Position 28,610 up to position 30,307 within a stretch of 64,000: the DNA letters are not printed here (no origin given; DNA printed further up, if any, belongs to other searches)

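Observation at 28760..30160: Beta-class DNA methyltransferase with a C-terminal HNH nuclease fused in a single 466-aa polypeptide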

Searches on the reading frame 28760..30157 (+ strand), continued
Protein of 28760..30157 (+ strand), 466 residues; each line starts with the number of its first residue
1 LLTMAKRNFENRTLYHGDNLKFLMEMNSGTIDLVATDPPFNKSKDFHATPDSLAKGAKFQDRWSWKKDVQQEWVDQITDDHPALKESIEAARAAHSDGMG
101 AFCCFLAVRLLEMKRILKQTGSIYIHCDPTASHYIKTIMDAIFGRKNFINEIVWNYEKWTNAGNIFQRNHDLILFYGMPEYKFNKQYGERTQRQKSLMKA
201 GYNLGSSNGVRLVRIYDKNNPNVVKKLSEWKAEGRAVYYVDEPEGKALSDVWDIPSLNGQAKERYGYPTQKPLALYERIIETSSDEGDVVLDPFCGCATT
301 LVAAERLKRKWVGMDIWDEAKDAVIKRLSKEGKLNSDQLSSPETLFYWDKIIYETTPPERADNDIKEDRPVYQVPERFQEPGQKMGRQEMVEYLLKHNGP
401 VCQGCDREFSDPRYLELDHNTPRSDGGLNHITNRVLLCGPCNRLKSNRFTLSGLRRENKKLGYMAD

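Call 39: predict_structure(alignment_id=A1)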
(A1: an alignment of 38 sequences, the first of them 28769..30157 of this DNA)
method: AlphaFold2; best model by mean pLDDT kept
length: 463 residues; sequences in the alignment: 38
mean_pLDDT: 75.9   pTM: 0.67
mean pLDDT of the five models: 75.9, 75.5, 73.5, 72.1, 71.9
residues with pLDDT >= 90: 161; 70-90: 151; 50-70: 68; < 50: 83
segments of 3 or more residues with pLDDT < 50: 38-43, 202-238, 334-345, 365-378, 418-429
pLDDT, mean of each block of 10 residues (from residue 1): 88 90 95 73 49 59 86 88 93 89 95 96 87 95 94 72 76 95 76 62 43 41 40 45 79 80 72 95 96 87 95 78 79 49 58 88 48 44 77 89 91 70 40 87 77 88 75
secondary structure, 60 per line:
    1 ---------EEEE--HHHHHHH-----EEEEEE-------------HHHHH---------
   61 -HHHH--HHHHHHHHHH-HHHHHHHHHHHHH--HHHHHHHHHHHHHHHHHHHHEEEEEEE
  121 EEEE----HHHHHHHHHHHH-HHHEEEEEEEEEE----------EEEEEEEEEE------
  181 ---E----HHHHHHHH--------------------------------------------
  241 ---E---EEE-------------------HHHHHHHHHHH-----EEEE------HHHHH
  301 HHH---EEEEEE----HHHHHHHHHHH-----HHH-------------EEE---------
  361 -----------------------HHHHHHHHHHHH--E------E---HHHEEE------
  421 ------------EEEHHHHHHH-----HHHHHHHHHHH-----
elements in order: E10-13 H16-22 E28-33 H47-51 H62-65 H68-77 H79-91 H94-113 E114-124 H129-140 E145-154 E165-174 H189-196 E248-250 H270-280 E286-289 H296-303 E307-312 H317-327 E349-351 H384-395 E412-414 E433-435 H436-442 H448-458

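Call 44: fold_search(model_id=the predicted structure, library=pdb)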
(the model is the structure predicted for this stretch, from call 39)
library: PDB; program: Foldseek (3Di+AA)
matches with E <= 10: 762; with E <= 0.001: 93
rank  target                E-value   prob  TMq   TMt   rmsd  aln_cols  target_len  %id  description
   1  6pbd_B                3.6e-16  1.00  0.41  0.56   6.2       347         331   19  DNA N6-Adenine Methyltransferase CcrM In Complex with Double-Stranded DNA Oligonucleotide Containing Its Recognition S (released 2019-10-23)
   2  9c3u_A                7.7e-16  1.00  0.43  0.76   5.7       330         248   21  Crystal structure of DNA N6-Adenine Methyltransferase M.BceJIV from Burkholderia cenocepacia in complex with duplex DN (released 2024-09-11)
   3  8urk_A                1.6e-15  1.00  0.42  0.74   6.4       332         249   21  Crystal structure of DNA N6-Adenine Methyltransferase M.BceJIV from Burkholderia cenocepacia in complex with duplex DN (released 2024-09-11)
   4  8urk_D                2.0e-15  1.00  0.43  0.78   5.2       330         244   21  Crystal structure of DNA N6-Adenine Methyltransferase M.BceJIV from Burkholderia cenocepacia in complex with duplex DN (released 2024-09-11)
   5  6pbd_A                2.0e-15  1.00  0.40  0.53  11.2       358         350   20  DNA N6-Adenine Methyltransferase CcrM In Complex with Double-Stranded DNA Oligonucleotide Containing Its Recognition S (released 2019-10-23)
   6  1nw8                  2.1e-15  1.00  0.45  0.73   5.5       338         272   20  Structure of L72P mutant beta class N6-adenine DNA methyltransferase RsrI (released 2003-07-29)
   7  1g60_A                2.7e-15  1.00  0.42  0.77   5.2       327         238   20  Crystal Structure of Methyltransferase MboIIa (Moraxella bovis) (released 2002-05-01)
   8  1eg2                  6.2e-15  1.00  0.43  0.71   5.8       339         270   20  CRYSTAL STRUCTURE OF RHODOBACTER SPHEROIDES (N6 ADENOSINE) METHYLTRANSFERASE (M.RSRI) (released 2000-10-18)
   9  1nw6                  6.6e-15  1.00  0.44  0.73   6.0       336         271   20  Structure of the beta class N6-adenine DNA methyltransferase RsrI bound to sinefungin (released 2003-07-29)
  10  9c3s_A                1.3e-14  1.00  0.41  0.72   6.7       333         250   21  Crystal structure of DNA N6-Adenine Methyltransferase M.BceJIV from Burkholderia cenocepacia in complex with duplex DN (released 2024-09-11)
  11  8s9m                  1.6e-14  1.00  0.39  0.71   8.5       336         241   20  DNA cytosine-N4 methyltransferase (residues 79-324) from the Bdelloid rotifer Adineta vaga (released 2023-08-02)
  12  1g60_B                1.7e-14  1.00  0.41  0.80   4.7       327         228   21  Crystal Structure of Methyltransferase MboIIa (Moraxella bovis) (released 2002-05-01)
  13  9c3s_D                1.7e-14  1.00  0.42  0.78   4.9       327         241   20  Crystal structure of DNA N6-Adenine Methyltransferase M.BceJIV from Burkholderia cenocepacia in complex with duplex DN (released 2024-09-11)
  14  9c3u_D                3.9e-14  1.00  0.41  0.77   5.8       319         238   22  Crystal structure of DNA N6-Adenine Methyltransferase M.BceJIV from Burkholderia cenocepacia in complex with duplex DN (released 2024-09-11)
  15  9c3s_C                1.2e-13  1.00  0.42  0.76   5.5       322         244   21  Crystal structure of DNA N6-Adenine Methyltransferase M.BceJIV from Burkholderia cenocepacia in complex with duplex DN (released 2024-09-11)
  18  4zcf_B                3.6e-13  1.00  0.43  0.33  10.9       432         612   18  Structural basis of asymmetric DNA methylation and ATP-triggered long-range diffusion by EcoP15I (released 2015-07-29)
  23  4zcf_A                1.2e-12  1.00  0.42  0.33   9.7       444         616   17  Structural basis of asymmetric DNA methylation and ATP-triggered long-range diffusion by EcoP15I (released 2015-07-29)
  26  7dsu_B                2.7e-12  1.00  0.42  0.45   7.7       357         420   17  Structure of Mod subunit of the Type III restriction-modification enzyme Mbo45V (released 2022-01-05)
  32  5hfj_C                2.4e-11  1.00  0.36  0.77   4.1       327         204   17  crystal structure of M1.HpyAVI-SAM complex (released 2016-11-16)
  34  7dsu_A                4.4e-11  1.00  0.38  0.42   8.2       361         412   18  Structure of Mod subunit of the Type III restriction-modification enzyme Mbo45V (released 2022-01-05)
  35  5hfj_F                5.6e-11  1.00  0.34  0.75   5.4       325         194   15  crystal structure of M1.HpyAVI-SAM complex (released 2016-11-16)
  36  5hfj_B                6.0e-11  1.00  0.34  0.76   9.2       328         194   16  crystal structure of M1.HpyAVI-SAM complex (released 2016-11-16)
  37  5hfj_G                6.7e-11  1.00  0.34  0.73   8.2       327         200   17  crystal structure of M1.HpyAVI-SAM complex (released 2016-11-16)
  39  5hfj_A                1.4e-10  1.00  0.32  0.68   8.6       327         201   16  crystal structure of M1.HpyAVI-SAM complex (released 2016-11-16)
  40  5hfj_E                1.5e-10  1.00  0.32  0.71   8.8       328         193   16  crystal structure of M1.HpyAVI-SAM complex (released 2016-11-16)
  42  5hfj_H                2.4e-10  1.00  0.35  0.80   3.5       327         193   16  crystal structure of M1.HpyAVI-SAM complex (released 2016-11-16)
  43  5hfj_D                5.4e-10  1.00  0.33  0.75   3.9       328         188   15  crystal structure of M1.HpyAVI-SAM complex (released 2016-11-16)
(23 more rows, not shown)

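Call 45: find_related_loci(query=A1, collection=metagenome_contigs, flank=6000)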
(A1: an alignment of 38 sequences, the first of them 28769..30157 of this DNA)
Query A1 (463 aa) in metagenome_contigs; peptide patterns used: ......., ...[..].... (x = any residue, [..] = any of these).
600 stretches matched a pattern (row limit reached: there are more); 486 encode a relative of the query (tblastn E <= 1e-3); the best 80 are kept; 80 distinct loci.
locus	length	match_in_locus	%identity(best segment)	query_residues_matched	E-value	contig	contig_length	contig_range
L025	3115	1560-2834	54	1-462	6e-167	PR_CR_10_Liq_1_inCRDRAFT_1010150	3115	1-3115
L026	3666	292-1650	54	1-462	2e-164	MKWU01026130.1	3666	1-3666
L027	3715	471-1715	53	5-461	2e-158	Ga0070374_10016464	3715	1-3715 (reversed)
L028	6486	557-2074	47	1-440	5e-139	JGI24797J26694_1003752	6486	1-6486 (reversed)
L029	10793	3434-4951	47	1-440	8e-139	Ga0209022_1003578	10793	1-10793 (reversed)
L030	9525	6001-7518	47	1-440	8e-139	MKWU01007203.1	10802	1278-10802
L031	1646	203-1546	49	5-463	2e-148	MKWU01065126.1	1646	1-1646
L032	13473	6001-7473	47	1-463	3e-136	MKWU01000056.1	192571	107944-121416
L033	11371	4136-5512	48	1-463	1e-133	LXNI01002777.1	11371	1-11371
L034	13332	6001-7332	48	1-463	9e-128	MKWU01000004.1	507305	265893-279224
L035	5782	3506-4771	43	1-452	3e-111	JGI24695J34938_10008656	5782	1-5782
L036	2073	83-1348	43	1-452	2e-117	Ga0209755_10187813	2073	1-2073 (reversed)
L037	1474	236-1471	46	1-359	1e-113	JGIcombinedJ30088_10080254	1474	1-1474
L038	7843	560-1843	55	5-462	1e-135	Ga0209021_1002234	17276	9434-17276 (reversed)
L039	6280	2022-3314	41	1-445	3e-104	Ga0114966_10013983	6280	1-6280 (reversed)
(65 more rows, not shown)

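Call 46: find_related_loci(query=A1, collection=viral_contigs, flank=6000)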
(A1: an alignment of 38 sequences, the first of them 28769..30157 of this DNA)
Query A1 (463 aa) in viral_contigs; peptide patterns used: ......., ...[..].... (x = any residue, [..] = any of these).
17 stretches matched a pattern; 6 encode a relative of the query (tblastn E <= 1e-3); 6 distinct loci.
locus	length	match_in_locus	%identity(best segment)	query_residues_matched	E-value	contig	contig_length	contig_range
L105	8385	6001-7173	39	1-442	2e-89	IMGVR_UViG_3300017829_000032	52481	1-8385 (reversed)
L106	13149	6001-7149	39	6-445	6e-88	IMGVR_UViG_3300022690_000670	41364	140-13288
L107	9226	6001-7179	37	5-445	3e-83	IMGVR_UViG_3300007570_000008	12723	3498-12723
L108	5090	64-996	38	10-327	3e-60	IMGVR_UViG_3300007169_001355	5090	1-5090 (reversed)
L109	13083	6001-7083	34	8-327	6e-56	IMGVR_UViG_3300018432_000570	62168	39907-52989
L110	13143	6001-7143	35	8-327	3e-51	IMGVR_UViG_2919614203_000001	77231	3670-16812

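Call 61: list_cluster_members(proteins=[P0001, P0023, P0039, P0040, P0045, P0051, P0056, P0062, P0090, P0105])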
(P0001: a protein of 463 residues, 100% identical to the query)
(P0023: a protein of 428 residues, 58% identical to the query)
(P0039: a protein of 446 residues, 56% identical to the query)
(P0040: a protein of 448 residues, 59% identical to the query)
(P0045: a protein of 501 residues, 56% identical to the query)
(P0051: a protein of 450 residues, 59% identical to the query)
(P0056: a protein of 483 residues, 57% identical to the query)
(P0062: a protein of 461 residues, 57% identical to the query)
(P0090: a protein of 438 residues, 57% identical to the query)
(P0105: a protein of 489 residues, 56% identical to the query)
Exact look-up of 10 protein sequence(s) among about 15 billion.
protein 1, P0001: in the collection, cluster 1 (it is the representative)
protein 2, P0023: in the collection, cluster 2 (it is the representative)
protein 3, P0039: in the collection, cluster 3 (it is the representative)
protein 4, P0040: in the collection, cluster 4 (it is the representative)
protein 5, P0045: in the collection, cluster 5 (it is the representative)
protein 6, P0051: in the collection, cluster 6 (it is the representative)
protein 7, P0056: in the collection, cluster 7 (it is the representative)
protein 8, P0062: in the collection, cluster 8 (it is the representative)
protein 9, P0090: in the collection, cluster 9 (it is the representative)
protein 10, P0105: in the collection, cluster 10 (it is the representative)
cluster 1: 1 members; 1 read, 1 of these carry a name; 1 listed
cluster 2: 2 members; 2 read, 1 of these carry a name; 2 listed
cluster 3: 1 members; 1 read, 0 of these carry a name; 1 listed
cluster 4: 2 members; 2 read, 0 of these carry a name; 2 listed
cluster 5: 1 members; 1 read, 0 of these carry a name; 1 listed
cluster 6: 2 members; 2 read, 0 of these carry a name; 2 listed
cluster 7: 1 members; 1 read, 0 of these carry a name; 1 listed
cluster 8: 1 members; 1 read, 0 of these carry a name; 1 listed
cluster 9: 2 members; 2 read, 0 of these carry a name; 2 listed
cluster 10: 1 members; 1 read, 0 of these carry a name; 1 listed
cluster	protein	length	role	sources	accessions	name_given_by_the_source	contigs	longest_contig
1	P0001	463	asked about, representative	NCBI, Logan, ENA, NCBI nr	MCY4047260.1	MAG: DNA methyltransferase [Candidatus Dadabacteria bacterium] | DNA methyltransferase [Candidatus Dadabacteria bacterium]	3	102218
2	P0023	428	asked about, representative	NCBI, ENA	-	-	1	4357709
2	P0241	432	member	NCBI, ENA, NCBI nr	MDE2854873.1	MAG: DNA methyltransferase [Chloroflexota bacterium] | DNA methyltransferase [Chloroflexota bacterium]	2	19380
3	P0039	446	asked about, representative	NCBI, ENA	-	-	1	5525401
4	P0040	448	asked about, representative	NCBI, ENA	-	-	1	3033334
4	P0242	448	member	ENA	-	-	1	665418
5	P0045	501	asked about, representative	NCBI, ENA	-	-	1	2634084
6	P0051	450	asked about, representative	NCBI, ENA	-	-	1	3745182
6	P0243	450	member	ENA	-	-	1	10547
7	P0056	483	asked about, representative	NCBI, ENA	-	-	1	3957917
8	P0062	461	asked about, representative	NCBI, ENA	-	-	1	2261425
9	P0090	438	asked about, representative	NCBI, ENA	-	-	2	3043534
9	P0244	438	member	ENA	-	-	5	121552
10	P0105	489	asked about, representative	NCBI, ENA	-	-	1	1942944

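Call 67: get_annotated_region(hit=H27, flank=2500)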
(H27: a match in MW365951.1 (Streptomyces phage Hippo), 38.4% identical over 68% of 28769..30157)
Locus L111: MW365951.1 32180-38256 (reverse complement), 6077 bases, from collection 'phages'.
description: Streptomyces phage Hippo, complete genome.
organism: Streptomyces phage Hippo (NCBI taxid 2801889)
taxonomy: Viruses; Duplodnaviria; Heunggongvirae; Uroviricota; Caudoviricetes; Arquatrovirinae; Likavirus
host: Streptomyces lividans JI 1326; source: soil; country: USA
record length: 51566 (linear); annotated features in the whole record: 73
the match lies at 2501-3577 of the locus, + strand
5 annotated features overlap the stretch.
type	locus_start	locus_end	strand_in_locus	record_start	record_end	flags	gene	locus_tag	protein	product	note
CDS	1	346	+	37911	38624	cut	51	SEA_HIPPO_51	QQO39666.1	ThyX-like thymidylate synthase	-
CDS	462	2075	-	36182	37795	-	50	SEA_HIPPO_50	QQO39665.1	serine integrase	-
CDS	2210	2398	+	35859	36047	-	49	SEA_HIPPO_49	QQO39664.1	hypothetical protein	-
CDS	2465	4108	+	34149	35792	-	48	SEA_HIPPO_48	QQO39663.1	methyltransferase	-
CDS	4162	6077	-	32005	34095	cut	47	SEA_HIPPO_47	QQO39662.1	ribonucleotide reductase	-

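Call 68: get_annotated_region(hit=H1, flank=3000)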
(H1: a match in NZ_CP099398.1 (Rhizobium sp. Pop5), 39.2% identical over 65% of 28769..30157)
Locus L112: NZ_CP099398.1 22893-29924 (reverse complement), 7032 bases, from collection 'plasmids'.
description: Rhizobium sp. Pop5 plasmid pRsp_Pop5_3, complete sequence
organism: Rhizobium sp. Pop5 (NCBI taxid 1223565)
taxonomy: Bacteria; Pseudomonadota; Alphaproteobacteria; Hyphomicrobiales; Rhizobiaceae; Rhizobium; Rhizobium sp. Pop5
host: -; source: Phaseolus vulgaris,Cell culture; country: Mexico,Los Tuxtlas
typing (MOB-suite, as given by PLSDB): conjugative; replicon rep_cluster_287; relaxase MOBQ; mating-pair formation MPF_T
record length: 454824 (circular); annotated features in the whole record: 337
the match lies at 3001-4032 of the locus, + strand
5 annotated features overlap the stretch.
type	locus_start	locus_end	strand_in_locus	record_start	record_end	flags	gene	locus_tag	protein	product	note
CDS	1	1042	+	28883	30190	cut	-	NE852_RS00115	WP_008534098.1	hypothetical protein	-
CDS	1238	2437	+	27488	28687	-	-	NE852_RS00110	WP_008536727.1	IS256 family transposase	-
CDS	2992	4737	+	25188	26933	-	-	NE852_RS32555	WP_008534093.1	DNA methyltransferase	GO:0006306 - DNA methylation [Evidence IEA]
CDS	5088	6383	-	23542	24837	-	dgt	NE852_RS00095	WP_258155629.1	dGTP triphosphohydrolase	GO:0015949 - nucleobase-containing small molecule interconversion [Evidence IEA]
CDS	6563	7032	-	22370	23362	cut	-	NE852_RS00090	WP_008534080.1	WYL domain-containing protein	-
